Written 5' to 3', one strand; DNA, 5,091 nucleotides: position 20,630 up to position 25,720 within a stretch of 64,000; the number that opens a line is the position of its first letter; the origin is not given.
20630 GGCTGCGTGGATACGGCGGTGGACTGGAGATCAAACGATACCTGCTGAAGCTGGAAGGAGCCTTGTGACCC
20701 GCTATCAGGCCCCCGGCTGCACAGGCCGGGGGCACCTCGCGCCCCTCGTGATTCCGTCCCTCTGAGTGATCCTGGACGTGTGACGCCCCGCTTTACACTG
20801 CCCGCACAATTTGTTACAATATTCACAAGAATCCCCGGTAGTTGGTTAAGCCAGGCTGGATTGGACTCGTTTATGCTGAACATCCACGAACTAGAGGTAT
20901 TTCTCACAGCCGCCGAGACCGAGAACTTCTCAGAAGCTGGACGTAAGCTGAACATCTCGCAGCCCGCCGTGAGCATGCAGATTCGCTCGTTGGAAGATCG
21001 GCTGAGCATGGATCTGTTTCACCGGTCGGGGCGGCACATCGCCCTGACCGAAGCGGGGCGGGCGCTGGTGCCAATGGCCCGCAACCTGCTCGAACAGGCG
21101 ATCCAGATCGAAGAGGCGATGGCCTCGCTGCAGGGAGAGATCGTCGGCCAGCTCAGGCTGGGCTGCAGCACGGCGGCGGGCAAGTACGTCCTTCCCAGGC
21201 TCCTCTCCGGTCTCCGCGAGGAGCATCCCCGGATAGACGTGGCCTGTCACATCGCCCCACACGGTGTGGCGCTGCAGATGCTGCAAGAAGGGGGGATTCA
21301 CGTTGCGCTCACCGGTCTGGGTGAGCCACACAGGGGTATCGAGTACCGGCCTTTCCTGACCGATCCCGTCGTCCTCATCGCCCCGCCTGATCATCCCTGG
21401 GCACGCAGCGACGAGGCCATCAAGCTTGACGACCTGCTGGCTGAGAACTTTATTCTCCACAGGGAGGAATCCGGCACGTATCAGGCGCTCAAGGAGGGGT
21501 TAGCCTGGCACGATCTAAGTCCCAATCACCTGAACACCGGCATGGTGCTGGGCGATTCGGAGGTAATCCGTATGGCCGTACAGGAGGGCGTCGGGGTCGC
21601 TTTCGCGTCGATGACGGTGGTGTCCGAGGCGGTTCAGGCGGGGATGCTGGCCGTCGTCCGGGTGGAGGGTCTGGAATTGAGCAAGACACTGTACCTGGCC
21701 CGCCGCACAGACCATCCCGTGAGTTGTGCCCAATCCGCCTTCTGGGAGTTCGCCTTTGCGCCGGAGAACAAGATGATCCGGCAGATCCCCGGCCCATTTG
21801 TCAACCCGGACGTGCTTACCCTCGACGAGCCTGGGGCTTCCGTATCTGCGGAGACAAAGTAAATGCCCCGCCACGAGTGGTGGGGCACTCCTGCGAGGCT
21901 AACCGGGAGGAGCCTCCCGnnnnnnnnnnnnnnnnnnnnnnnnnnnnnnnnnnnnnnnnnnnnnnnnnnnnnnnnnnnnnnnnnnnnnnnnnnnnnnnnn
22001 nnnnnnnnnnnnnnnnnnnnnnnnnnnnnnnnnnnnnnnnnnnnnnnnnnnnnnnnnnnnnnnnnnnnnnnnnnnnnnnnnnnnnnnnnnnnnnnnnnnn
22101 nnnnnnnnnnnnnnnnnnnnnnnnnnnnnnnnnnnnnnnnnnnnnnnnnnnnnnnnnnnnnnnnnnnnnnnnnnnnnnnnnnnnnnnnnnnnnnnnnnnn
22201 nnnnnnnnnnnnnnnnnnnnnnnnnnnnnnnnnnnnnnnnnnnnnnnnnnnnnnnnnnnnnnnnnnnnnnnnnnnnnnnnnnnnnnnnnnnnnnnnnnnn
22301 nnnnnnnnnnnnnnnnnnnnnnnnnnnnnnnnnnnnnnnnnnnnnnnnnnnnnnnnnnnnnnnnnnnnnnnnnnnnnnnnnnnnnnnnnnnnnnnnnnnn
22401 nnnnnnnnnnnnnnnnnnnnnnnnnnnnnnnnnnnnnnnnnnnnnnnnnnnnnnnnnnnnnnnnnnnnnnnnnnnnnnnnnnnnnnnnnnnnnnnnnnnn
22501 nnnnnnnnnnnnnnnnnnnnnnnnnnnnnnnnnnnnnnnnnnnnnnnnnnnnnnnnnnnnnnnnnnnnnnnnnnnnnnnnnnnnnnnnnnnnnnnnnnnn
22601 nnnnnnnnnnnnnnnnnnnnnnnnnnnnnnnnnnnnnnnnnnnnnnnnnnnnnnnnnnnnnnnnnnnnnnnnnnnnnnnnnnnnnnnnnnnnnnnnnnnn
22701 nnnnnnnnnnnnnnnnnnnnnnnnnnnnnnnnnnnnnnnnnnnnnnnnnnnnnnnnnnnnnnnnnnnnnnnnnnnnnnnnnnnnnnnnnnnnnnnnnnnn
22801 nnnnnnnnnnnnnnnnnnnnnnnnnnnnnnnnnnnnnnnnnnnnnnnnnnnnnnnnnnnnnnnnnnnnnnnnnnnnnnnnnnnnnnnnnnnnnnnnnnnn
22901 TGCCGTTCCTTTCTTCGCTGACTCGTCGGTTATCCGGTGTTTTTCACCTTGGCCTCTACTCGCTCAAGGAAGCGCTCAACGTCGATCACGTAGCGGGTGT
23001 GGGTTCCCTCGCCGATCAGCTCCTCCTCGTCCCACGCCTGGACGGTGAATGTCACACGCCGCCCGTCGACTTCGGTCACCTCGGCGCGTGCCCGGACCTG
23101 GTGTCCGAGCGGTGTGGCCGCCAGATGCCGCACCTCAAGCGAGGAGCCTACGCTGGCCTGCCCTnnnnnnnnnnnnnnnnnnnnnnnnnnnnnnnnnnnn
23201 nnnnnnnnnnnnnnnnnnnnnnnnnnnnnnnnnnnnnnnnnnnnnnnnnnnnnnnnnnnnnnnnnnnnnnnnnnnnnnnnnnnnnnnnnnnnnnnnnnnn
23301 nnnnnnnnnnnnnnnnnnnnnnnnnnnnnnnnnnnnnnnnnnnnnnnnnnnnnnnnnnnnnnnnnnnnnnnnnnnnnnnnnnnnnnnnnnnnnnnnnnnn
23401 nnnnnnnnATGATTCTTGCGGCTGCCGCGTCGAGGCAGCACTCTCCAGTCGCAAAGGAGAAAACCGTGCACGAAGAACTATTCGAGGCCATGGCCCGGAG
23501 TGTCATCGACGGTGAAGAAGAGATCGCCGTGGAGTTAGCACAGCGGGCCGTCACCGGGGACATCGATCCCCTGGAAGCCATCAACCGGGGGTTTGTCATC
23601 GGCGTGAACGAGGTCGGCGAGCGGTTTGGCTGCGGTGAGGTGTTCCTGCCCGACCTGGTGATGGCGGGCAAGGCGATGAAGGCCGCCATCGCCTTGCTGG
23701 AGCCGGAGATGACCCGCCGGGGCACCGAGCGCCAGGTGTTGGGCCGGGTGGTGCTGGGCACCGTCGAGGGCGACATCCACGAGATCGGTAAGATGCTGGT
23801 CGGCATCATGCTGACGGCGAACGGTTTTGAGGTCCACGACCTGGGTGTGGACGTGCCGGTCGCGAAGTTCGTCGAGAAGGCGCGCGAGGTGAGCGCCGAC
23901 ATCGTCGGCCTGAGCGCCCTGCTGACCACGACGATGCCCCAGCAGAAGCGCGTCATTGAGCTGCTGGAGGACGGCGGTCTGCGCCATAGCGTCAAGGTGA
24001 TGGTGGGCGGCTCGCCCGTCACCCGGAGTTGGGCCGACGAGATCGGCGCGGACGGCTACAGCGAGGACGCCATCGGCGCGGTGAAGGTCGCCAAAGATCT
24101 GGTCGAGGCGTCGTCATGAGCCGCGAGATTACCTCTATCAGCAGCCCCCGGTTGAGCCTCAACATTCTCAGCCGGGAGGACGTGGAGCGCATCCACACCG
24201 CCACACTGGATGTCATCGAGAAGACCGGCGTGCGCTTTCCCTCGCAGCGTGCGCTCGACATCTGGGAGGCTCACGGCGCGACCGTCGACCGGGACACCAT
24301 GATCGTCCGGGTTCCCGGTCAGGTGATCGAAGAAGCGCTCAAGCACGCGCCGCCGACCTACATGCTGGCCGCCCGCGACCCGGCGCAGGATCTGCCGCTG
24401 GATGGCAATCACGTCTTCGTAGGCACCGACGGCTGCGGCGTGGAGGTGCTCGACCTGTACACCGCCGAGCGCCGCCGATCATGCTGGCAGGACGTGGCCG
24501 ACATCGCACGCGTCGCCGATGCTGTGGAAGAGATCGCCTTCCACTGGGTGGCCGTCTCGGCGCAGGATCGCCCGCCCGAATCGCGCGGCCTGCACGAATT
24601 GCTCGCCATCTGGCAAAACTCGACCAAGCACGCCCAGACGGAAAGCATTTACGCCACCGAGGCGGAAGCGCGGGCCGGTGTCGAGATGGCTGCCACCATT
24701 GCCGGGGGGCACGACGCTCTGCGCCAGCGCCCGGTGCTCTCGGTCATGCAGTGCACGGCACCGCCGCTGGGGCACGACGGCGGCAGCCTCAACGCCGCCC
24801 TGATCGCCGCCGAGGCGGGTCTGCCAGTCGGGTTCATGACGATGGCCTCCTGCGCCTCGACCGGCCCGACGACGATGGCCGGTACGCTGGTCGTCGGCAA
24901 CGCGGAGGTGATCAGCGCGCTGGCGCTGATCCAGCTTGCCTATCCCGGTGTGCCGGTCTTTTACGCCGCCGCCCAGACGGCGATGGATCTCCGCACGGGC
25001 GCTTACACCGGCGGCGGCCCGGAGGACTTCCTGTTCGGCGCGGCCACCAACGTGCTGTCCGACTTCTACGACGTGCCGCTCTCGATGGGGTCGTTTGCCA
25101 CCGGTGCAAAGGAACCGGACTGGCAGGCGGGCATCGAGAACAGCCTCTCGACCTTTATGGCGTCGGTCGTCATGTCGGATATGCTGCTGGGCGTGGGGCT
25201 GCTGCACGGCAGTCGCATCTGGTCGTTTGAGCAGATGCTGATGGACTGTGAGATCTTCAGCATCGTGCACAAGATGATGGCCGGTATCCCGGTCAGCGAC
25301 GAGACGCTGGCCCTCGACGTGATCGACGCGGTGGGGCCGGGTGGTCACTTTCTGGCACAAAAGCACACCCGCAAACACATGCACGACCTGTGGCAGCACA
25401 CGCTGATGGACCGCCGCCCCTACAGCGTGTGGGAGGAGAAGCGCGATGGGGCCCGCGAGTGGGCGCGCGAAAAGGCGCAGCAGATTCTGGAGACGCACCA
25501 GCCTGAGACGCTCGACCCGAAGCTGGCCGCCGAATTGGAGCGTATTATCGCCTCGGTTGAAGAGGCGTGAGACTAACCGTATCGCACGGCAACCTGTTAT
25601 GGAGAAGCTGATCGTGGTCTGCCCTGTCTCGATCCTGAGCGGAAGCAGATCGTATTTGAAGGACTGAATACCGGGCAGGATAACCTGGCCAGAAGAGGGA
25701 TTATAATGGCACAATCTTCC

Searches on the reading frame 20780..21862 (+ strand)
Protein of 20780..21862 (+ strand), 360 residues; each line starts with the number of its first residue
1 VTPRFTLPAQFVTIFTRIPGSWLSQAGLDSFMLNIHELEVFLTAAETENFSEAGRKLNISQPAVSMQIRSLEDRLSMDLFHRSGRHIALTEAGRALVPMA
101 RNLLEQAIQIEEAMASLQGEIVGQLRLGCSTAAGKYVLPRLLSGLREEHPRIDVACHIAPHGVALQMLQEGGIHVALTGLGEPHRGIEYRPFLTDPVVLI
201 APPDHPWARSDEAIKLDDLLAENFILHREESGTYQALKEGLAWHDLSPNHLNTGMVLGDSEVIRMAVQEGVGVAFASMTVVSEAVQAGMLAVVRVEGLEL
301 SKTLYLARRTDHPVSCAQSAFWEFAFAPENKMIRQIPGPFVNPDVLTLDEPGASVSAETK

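Call 41: search_protein_families(library=pfam, proteins=[window:20780-21862:+], max_evalue=0.00001)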
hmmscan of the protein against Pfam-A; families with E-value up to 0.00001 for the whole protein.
window:20780-21862:+ (360 aa): 2 families
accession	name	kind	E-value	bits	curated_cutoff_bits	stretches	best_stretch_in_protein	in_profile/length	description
PF03466.25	LysR_substrate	-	6.5e-45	153.5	28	1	119-325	2-204/209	LysR substrate binding domain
PF00126.33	HTH_1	-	4.3e-22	78.3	26.6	1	36-94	2-60/60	Bacterial regulatory helix-turn-helix protein, lysR family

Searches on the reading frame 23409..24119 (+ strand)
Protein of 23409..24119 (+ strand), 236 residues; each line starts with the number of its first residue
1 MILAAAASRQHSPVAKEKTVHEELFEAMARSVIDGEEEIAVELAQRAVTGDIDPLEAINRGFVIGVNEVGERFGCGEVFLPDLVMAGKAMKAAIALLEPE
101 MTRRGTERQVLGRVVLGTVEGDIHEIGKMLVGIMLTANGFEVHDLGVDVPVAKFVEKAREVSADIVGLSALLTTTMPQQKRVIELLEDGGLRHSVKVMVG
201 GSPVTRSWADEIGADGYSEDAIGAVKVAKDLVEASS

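Call 41: search_protein_families(library=pfam, proteins=[window:23409-24119:+], max_evalue=0.00001)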
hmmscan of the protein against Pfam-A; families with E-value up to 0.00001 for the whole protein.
window:23409-24119:+ (236 aa): 2 families
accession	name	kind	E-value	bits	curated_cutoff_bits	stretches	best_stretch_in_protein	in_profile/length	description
PF02310.24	B12-binding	-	4.9e-28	97.8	32.1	1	112-225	1-120/121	B12 binding domain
PF02607.22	B12-binding_2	-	4.9e-20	72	23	1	25-98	2-74/74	B12 binding domain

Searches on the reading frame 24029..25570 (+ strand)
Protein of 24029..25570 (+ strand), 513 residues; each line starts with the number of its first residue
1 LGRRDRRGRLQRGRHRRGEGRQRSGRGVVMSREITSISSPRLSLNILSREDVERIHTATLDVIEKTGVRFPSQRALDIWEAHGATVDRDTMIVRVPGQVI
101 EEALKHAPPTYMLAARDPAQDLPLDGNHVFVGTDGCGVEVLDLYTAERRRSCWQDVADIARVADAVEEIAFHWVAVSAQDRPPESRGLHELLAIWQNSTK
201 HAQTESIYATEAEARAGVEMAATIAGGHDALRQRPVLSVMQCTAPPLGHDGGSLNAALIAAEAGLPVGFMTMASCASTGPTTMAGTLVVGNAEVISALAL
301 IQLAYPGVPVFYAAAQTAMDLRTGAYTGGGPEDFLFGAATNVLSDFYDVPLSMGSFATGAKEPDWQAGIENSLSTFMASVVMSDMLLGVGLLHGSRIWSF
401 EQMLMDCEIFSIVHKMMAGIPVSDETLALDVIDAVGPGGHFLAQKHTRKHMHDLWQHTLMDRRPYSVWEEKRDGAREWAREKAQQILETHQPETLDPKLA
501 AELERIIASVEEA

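Call 41: search_protein_families(library=pfam, proteins=[window:24029-25570:+], max_evalue=0.00001)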
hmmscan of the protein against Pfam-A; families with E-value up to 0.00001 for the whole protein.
window:24029-25570:+ (513 aa): 1 family
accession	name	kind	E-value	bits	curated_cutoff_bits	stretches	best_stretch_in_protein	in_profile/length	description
PF06253.16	MTTB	-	3.5e-90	302.8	25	1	14-508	3-493/500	Trimethylamine methyltransferase (MTTB)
